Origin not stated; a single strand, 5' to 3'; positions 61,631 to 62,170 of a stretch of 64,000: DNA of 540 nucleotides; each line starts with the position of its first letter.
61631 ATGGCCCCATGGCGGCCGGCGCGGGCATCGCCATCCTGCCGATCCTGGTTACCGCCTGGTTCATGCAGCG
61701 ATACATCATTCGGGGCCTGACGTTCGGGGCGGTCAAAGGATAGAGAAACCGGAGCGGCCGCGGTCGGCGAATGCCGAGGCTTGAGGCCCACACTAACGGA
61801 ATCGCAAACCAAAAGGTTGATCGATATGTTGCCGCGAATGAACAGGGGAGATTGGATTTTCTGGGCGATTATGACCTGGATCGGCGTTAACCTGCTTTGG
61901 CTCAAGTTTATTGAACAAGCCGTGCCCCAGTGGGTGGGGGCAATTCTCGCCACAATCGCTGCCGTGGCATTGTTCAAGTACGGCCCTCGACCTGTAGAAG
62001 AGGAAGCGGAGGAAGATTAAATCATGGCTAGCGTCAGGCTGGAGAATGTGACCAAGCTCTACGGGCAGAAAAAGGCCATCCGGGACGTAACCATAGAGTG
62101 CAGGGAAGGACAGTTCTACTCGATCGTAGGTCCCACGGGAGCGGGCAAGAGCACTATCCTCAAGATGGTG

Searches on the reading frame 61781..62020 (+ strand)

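Call 64: search_protein_families(library=pfam, proteins=[window:61781-62020:+], max_evalue=0.01)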
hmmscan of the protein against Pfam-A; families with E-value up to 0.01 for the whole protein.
window:61781-62020:+ (79 aa): 1 family
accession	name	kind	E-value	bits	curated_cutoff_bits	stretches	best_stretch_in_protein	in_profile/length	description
PF09928.14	DUF2160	-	0.00036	21.2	28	1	21-67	43-87/88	Predicted small integral membrane protein (DUF2160)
